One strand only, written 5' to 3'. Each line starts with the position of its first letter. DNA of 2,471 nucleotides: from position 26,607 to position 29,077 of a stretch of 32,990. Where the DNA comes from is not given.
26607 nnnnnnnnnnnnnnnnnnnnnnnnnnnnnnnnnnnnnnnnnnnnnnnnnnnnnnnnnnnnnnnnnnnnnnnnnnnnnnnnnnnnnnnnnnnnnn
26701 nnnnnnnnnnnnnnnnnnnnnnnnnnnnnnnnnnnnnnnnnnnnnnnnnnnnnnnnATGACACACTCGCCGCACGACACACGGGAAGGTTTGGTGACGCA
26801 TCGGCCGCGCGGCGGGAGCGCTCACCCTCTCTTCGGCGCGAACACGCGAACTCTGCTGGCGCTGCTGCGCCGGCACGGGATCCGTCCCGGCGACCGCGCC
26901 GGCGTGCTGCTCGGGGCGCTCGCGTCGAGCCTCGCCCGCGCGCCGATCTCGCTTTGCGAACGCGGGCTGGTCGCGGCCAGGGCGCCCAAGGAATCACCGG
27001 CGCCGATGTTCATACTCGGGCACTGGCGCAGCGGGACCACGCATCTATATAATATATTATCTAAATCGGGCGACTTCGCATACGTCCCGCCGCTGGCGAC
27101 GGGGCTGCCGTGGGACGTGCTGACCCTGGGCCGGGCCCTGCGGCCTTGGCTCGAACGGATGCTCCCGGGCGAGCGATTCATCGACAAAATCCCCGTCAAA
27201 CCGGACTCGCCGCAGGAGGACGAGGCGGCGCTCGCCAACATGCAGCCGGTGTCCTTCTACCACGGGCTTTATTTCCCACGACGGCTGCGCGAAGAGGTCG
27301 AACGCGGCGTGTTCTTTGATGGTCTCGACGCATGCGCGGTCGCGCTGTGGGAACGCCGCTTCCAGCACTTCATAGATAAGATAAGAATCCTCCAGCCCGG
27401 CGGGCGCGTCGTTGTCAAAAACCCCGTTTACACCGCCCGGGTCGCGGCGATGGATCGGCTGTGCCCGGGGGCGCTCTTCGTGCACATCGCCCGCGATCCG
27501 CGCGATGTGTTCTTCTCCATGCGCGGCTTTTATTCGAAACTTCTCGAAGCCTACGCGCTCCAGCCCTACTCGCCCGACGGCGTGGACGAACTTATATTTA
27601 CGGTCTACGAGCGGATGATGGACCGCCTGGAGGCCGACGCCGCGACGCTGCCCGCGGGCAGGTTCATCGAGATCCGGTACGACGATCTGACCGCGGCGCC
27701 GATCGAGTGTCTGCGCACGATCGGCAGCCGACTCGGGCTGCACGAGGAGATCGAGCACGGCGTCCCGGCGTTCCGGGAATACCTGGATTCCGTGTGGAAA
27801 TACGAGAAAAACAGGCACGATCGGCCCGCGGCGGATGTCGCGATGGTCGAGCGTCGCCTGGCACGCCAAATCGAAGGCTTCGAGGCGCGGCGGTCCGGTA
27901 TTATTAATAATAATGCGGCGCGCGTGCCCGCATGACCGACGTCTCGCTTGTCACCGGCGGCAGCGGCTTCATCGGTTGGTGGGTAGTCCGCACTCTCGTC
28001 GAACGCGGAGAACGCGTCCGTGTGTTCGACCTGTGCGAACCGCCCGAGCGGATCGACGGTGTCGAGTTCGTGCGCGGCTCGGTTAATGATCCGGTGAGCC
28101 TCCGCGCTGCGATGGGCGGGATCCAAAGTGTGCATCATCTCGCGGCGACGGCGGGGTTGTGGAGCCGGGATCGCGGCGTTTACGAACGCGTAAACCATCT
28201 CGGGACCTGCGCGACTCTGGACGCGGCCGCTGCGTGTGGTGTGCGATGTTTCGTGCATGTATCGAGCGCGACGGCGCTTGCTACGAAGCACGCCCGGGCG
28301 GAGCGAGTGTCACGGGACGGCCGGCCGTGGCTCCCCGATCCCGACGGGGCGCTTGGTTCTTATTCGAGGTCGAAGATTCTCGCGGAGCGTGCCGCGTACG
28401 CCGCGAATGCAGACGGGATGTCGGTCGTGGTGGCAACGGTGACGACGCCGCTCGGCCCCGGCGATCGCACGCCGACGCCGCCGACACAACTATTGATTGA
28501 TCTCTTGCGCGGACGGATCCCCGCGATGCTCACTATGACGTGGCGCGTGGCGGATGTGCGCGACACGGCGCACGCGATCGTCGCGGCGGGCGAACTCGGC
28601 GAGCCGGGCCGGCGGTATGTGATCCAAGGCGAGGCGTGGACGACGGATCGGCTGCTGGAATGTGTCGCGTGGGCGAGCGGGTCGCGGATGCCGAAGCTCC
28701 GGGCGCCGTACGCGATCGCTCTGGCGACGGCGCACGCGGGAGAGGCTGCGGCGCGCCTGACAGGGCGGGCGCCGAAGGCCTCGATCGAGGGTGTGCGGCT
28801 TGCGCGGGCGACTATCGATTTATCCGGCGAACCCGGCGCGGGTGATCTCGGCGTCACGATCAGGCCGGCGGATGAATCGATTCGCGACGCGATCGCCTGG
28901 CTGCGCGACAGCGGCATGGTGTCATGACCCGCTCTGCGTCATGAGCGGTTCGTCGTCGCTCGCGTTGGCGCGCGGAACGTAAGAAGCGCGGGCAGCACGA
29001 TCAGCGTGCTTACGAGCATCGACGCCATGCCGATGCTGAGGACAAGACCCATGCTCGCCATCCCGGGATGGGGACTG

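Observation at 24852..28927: Sulfotransferase-centred lipid-modification module embedded in hopanoid-associated genes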

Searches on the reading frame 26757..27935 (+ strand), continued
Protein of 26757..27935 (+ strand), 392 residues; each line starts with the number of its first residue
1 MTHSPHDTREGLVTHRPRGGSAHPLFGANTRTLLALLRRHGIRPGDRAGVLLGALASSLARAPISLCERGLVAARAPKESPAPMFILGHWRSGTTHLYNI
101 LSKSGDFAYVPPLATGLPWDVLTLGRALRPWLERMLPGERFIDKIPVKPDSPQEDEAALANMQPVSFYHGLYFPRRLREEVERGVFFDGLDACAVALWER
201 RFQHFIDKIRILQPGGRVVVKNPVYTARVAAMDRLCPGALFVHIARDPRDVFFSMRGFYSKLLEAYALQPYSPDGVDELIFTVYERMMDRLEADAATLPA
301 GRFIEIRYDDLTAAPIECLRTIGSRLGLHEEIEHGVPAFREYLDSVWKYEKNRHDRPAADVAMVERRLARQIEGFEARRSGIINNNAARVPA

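Call 79: get_annotated_region(hit=H19, flank=7000)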
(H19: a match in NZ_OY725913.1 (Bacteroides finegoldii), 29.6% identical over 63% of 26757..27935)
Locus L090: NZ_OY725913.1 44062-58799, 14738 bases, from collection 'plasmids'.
description: Bacteroides finegoldii strain Bacteroides finegoldii TSDC17.2-1.1 plasmid 11, complete sequence
organism: Bacteroides finegoldii (NCBI taxid 338188)
taxonomy: Bacteria; Bacteroidota; Bacteroidia; Bacteroidales; Bacteroidaceae; Bacteroides; Bacteroides finegoldii
host: -; source: -; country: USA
typing (MOB-suite, as given by PLSDB): non-mobilizable
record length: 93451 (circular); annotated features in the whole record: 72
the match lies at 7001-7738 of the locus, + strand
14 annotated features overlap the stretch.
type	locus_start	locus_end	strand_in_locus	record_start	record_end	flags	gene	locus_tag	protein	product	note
CDS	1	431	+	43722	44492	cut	-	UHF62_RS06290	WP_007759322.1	SDR family oxidoreductase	-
CDS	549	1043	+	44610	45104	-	-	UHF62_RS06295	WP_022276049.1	SPOR domain-containing protein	-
CDS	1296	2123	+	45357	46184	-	cysQ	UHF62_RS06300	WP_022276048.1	3'(2'),5'-bisphosphate nucleotidase CysQ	GO:0006790 - sulfur compound metabolic process [Evidence IEA]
CDS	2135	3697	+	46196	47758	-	-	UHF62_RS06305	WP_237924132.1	SLC13 family permease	GO:0055085 - transmembrane transport [Evidence IEA]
CDS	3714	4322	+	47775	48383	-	cysC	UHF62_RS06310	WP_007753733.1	adenylyl-sulfate kinase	GO:0006790 - sulfur compound metabolic process [Evidence IEA]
CDS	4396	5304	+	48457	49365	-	cysD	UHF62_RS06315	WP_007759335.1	sulfate adenylyltransferase subunit CysD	GO:0019419 - sulfate reduction [Evidence IEA]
CDS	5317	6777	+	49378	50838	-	cysN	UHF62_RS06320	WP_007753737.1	sulfate adenylyltransferase subunit CysN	GO:0006790 - sulfur compound metabolic process [Evidence IEA]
CDS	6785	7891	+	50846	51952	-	-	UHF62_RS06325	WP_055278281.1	sulfotransferase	-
CDS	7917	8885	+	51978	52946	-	-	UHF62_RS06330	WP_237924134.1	PCMD domain-containing protein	-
CDS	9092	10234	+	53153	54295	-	-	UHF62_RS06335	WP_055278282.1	OmpA family protein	-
CDS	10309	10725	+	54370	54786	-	ruvX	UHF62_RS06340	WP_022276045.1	Holliday junction resolvase RuvX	GO:0008150 - biological_process [Evidence IEA]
CDS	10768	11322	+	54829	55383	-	def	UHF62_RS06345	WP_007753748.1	peptide deformylase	GO:0036211 - protein modification process [Evidence IEA]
CDS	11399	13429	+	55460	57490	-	-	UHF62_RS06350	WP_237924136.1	tetratricopeptide repeat protein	-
CDS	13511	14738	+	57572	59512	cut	thrS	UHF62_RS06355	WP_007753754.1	threonine--tRNA ligase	GO:0006435 - threonyl-tRNA aminoacylation [Evidence IEA]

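Call 87: get_annotated_region(hit=H12, flank=8000)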
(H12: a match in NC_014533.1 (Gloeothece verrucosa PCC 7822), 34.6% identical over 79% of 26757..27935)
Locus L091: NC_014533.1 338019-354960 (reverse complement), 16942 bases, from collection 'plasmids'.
description: Gloeothece verrucosa PCC 7822 plasmid Cy782201, complete sequence
organism: Gloeothece verrucosa PCC 7822 (NCBI taxid 497965)
taxonomy: Bacteria; Cyanobacteriota; Cyanophyceae; Chroococcales; Aphanothecaceae; Gloeothece; Gloeothece verrucosa; Gloeothece verrucosa PCC 7822
host: -; source: fresh water in rice field; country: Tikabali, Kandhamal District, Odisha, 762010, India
typing (MOB-suite, as given by PLSDB): non-mobilizable; mating-pair formation MPF_T
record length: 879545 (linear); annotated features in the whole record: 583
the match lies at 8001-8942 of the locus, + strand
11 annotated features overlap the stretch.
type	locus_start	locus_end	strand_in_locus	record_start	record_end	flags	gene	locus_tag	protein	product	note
CDS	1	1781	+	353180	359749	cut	-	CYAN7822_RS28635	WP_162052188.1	type I polyketide synthase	-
CDS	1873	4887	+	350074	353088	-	-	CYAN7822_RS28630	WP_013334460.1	type I polyketide synthase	-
CDS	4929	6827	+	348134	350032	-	-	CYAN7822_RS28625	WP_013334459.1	hypothetical protein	-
CDS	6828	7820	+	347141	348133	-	-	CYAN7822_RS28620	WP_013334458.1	NAD(P)-dependent oxidoreductase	-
CDS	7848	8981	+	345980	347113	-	-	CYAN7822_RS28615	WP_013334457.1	sulfotransferase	-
CDS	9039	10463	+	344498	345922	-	-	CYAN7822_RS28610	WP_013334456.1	hypothetical protein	-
CDS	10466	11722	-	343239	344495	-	-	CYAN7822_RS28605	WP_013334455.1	MFS transporter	GO:0055085 - transmembrane transport [Evidence IEA]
CDS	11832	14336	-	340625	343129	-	-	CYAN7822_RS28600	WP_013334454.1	SBBP repeat-containing protein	-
CDS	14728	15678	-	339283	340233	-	-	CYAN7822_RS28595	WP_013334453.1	o-succinylbenzoate synthase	-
CDS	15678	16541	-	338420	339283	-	-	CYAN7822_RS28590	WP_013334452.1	alpha/beta fold hydrolase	-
CDS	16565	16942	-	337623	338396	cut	-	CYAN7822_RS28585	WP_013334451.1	hypothetical protein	-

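Call 88: get_annotated_region(hit=H11, flank=8000)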
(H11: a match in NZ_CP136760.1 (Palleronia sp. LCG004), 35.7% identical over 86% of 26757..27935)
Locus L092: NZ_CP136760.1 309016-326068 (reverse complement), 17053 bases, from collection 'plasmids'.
description: Palleronia sp. LCG004 plasmid unnamed1, complete sequence
organism: Palleronia sp. LCG004 (NCBI taxid 3079304)
taxonomy: Bacteria; Pseudomonadota; Alphaproteobacteria; Rhodobacterales; Roseobacteraceae; Palleronia; Palleronia sp. LCG004
host: -; source: cell culture,Intertidal; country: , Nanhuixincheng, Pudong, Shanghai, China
typing (MOB-suite, as given by PLSDB): non-mobilizable
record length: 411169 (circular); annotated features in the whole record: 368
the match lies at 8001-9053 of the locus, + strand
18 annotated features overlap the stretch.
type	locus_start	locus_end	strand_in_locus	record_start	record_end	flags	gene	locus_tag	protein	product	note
CDS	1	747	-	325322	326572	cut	-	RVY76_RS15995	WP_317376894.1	FAD-dependent oxidoreductase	-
CDS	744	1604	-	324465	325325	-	-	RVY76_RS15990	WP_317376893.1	squalene/phytoene synthase family protein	GO:0009058 - biosynthetic process [Evidence IEA]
CDS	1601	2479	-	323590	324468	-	-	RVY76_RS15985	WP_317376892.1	squalene/phytoene synthase family protein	GO:0009058 - biosynthetic process [Evidence IEA]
CDS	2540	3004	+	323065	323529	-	-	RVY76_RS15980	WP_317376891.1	DUF2141 domain-containing protein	-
CDS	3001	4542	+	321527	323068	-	crtI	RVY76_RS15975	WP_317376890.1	phytoene desaturase family protein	GO:0016117 - carotenoid biosynthetic process [Evidence IEA]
CDS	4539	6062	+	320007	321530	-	crtI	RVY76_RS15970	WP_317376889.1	phytoene desaturase family protein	GO:0016117 - carotenoid biosynthetic process [Evidence IEA]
CDS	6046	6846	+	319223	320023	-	-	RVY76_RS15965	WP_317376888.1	lysophospholipid acyltransferase family protein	-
CDS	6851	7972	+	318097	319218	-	-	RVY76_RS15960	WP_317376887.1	glycosyltransferase family 2 protein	-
CDS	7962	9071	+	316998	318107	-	-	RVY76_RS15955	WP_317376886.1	sulfotransferase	-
CDS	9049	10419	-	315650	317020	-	-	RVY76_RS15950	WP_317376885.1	aldehyde dehydrogenase family protein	-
CDS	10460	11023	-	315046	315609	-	-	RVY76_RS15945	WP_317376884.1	HupE/UreJ family protein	-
CDS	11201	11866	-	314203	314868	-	tenA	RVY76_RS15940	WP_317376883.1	thiaminase II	GO:0006772 - thiamine metabolic process [Evidence IEA]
CDS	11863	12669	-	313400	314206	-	thiD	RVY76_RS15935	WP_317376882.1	bifunctional hydroxymethylpyrimidine kinase/phosphomethylpyrimidine kinase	GO:0009228 - thiamine biosynthetic process [Evidence IEA]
CDS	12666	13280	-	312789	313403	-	thiE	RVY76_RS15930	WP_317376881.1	thiamine phosphate synthase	GO:0009228 - thiamine biosynthetic process [Evidence IEA]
CDS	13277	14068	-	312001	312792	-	thiM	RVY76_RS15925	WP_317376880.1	hydroxyethylthiazole kinase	GO:0009228 - thiamine biosynthetic process [Evidence IEA]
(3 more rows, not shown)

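Call 89: get_annotated_region(hit=H9, flank=10000)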
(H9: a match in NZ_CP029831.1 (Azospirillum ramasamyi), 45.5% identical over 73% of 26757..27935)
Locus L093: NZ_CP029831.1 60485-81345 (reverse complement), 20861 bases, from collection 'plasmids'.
description: Azospirillum ramasamyi strain M2T2B2 plasmid unnamed7, complete sequence
organism: Azospirillum ramasamyi (NCBI taxid 682998)
taxonomy: Bacteria; Pseudomonadota; Alphaproteobacteria; Rhodospirillales; Azospirillaceae; Azospirillum; Azospirillum ramasamyi
host: -; source: single cell,Cow dung; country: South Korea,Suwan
typing (MOB-suite, as given by PLSDB): non-mobilizable
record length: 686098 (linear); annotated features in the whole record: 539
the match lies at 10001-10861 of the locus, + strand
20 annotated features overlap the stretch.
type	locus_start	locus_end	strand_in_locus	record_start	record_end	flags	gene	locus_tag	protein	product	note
CDS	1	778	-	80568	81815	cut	-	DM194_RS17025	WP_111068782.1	MFS transporter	GO:0055085 - transmembrane transport [Evidence IEA]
CDS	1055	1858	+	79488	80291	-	-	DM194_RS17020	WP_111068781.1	enoyl-CoA hydratase-related protein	-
CDS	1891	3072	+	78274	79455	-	-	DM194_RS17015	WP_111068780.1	acetyl-CoA C-acyltransferase family protein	-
CDS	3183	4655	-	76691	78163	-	-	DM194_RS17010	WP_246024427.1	aldehyde dehydrogenase family protein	-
CDS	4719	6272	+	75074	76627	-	crtI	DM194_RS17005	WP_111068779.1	phytoene desaturase family protein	GO:0016117 - carotenoid biosynthetic process [Evidence IEA]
CDS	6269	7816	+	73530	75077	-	crtI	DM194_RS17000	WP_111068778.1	phytoene desaturase family protein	GO:0016117 - carotenoid biosynthetic process [Evidence IEA]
CDS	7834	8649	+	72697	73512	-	-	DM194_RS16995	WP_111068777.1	lysophospholipid acyltransferase family protein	-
CDS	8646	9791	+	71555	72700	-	-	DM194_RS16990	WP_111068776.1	glycosyltransferase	-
CDS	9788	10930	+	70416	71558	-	-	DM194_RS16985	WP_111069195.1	sulfotransferase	-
CDS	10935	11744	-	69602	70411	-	mazG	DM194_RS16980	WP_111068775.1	nucleoside triphosphate pyrophosphohydrolase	-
CDS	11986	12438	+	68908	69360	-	-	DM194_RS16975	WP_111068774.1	MarR family transcriptional regulator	-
CDS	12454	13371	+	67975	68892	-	-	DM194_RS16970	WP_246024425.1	HlyD family secretion protein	GO:0055085 - transmembrane transport [Evidence IEA]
CDS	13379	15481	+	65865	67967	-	-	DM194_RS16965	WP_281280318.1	FUSC family protein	GO:0006810 - transport [Evidence IEA]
CDS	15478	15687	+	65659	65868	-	-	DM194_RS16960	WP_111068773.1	DUF1656 domain-containing protein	-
CDS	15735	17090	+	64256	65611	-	-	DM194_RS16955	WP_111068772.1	ATP-binding protein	-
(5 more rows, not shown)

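Call 91: search_protein_representatives(protein=window:26757-27935:+)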
Query: 392 residues. Proteins with E-value up to 0.001 (for the whole library): 3159; up to 1e-10: 1787; up to 1e-30: 507. The best 150 are listed.
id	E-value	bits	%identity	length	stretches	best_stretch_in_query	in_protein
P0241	1.0e-99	351.0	50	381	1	13-373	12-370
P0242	9.0e-98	344.5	49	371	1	18-371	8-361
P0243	7.4e-90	318.5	48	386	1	16-364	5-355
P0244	8.2e-89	315.0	49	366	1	22-374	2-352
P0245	5.0e-88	312.5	48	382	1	22-376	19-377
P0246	8.6e-88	311.7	45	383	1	17-367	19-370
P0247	1.5e-82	294.4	40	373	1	22-367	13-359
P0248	1.4e-81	291.2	43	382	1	12-355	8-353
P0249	1.9e-80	287.5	43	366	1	23-373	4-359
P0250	5.7e-79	282.6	48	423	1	14-310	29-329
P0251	3.3e-78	280.1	46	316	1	66-357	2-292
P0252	9.8e-78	278.6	41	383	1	21-363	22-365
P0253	2.2e-77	277.4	41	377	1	21-357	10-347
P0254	3.4e-77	276.8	44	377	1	21-355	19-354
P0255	1.5e-75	271.4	48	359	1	22-359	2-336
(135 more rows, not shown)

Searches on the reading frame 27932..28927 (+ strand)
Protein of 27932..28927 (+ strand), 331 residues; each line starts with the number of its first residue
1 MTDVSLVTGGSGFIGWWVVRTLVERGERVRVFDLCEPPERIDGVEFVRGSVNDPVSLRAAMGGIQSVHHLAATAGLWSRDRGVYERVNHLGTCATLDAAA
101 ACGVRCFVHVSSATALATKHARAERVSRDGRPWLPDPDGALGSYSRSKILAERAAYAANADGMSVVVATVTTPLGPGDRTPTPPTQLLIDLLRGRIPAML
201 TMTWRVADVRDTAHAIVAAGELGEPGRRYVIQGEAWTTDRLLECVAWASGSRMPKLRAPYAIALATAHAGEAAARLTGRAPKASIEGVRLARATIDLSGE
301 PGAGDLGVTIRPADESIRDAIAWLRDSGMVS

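Call 5: search_protein_families(library=pfam, proteins=[window:27932-28927:+], max_evalue=0.01)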
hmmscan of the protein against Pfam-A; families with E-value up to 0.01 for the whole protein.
window:27932-28927:+ (331 aa): 7 families
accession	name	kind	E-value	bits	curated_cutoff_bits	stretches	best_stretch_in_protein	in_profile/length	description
PF01370.27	Epimerase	-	1.2e-23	84.2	20.9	1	6-231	2-239/240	NAD dependent epimerase/dehydratase family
PF01073.25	3Beta_HSD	-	1.5e-20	73.9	22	1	6-164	1-166/280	3-beta hydroxysteroid dehydrogenase/isomerase family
PF07993.18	NAD_binding_4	-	7.7e-11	42.1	20.1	1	61-168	86-202/258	Male sterility protein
PF13460.12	NAD_binding_10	-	1.2e-08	35.5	27.2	1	9-124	1-110/184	NAD(P)H-binding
PF16363.11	GDP_Man_Dehyd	-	3.7e-08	33.6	27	1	6-115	1-132/332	GDP-mannose 4,6 dehydratase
PF02719.21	Polysacc_synt_2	-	2.2e-05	24.2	20.2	1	6-115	2-131/293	Polysaccharide biosynthesis protein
PF05368.20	NmrA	-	0.0019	18.3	27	1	6-111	6-106/298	NmrA-like family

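Call 6: search_protein_families(library=ncbifam, proteins=[window:27932-28927:+], max_evalue=0.01)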
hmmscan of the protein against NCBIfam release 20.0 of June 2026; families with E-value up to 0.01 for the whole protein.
window:27932-28927:+ (331 aa): 20 families
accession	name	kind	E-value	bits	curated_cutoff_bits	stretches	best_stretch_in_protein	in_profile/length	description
TIGR03466.1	HpnA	hypoth_equivalog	4e-74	249.4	367.65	1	4-329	2-326/327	hopanoid-associated sugar epimerase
NF052578.1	StrlDmthSdmBMthl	equivalog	1.4e-34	120.4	600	1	5-330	3-328/328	sterol demethylase protein SdmB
NF042422.1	oxyalk_red_OleD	equivalog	6.8e-23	81.5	580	1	6-183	4-178/329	2-alkyl-3-oxoalkanoate reductase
NF042423.1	oxyalk_red_Shew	equivalog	5.4e-15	55.3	580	1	5-179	11-180/331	2-alkyl-3-oxoalkanoate reductase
TIGR04180.1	EDH_00030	hypoth_equivalog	4.2e-10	39.2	475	1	6-118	2-127/297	NAD-dependent 4,6-dehydratase LegB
TIGR01179.1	galE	equivalog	1.2e-08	34.2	262.3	1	6-121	3-130/332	UDP-glucose 4-epimerase GalE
TIGR01746.1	Thioester-redct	subfamily_domain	3.4e-08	33.1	213.35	1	85-197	109-219/371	thioester reductase domain-containing protein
NF004520.0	PRK05865.1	equivalog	2.9e-06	25.5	1509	1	7-120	5-106/854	sugar epimerase family protein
NF005539.0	PRK07201.1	equivalog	1.4e-05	24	549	1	6-118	4-129/657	SDR family oxidoreductase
NF038078.1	NRPS_MxcG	equivalog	2e-05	22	2300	1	66-207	1172-1308/1442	myxochelin non-ribosomal peptide synthetase MxcG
NF041293.1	G6PDh_Azf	equivalog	5.9e-05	22.6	400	1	1-118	1-121/252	NAD-dependent glucose-6-phosphate dehydrogenase Azf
TIGR01181.1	dTDP_gluc_dehyt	equivalog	0.00013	21.2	365.1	1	6-234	3-245/321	dTDP-glucose 4,6-dehydratase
NF040491.1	SDR_subfam_4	equivalog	0.00084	19.1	265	1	4-62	2-56/256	mycofactocin-coupled SDR family oxidoreductase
TIGR02197.1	heptose_epim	equivalog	0.0011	18.3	274.6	1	6-127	2-129/316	ADP-glyceromanno-heptose 6-epimerase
NF043036.1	ErythonDh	equivalog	0.002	17.4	325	1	6-115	4-127/321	D-erythronate dehydrogenase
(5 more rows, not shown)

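Call 32: search_solved_structures(query=window:27932-28927:+, max_evalue=0.00001)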
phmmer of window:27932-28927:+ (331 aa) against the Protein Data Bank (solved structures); distinct sequences matched with E-value up to 0.00001: 15.
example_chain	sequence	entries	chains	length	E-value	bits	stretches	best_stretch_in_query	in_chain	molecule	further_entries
3wj7_A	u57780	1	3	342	7.1e-38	133.8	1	1-329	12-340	Putative oxidoreductase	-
6jkg_A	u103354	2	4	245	4e-13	52.5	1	7-192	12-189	Sterol-4-alpha-carboxylate 3-dehydrogenase, decarboxylating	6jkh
4id9_A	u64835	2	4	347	3.6e-12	49.3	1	5-135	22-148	SHORT-CHAIN DEHYDROGENASE/REDUCTASE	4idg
4r1s_A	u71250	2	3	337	2.4e-09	40.1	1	4-231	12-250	cinnamoyl CoA reductase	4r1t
6wjb_A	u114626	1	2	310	6.8e-09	38.6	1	5-195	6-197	NAD-dependent epimerase/dehydratase family protein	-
6wj9_A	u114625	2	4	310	2.8e-08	36.6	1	5-176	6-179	NAD-dependent epimerase/dehydratase family protein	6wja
6kv9_A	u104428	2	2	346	1.6e-07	34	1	6-197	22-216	MoeE5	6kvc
8rdg_A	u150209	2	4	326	1.9e-07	33.8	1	6-117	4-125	SDR family NAD(P)-dependent oxidoreductase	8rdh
8rdi_A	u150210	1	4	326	2.4e-07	33.5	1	6-117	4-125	SDR family NAD(P)-dependent oxidoreductase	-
2p5u_A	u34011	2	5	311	9.2e-07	31.6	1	6-139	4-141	UDP-glucose 4-epimerase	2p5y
2x4g_A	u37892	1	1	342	1e-06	31.4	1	50-329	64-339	NUCLEOSIDE-DIPHOSPHATE-SUGAR EPIMERASE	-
2p4h_X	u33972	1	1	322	3.1e-06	29.9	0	7-229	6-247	Vestitone reductase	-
8vr2_A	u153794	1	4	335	4.8e-06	29.2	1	6-177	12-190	NAD-dependent epimerase/dehydratase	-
8r2j_A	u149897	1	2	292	8.1e-06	28.5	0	5-73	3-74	NmrA family transcriptional regulator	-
5tqm_A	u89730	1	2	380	9e-06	28.3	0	6-230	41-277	Cinnamoyl-CoA Reductase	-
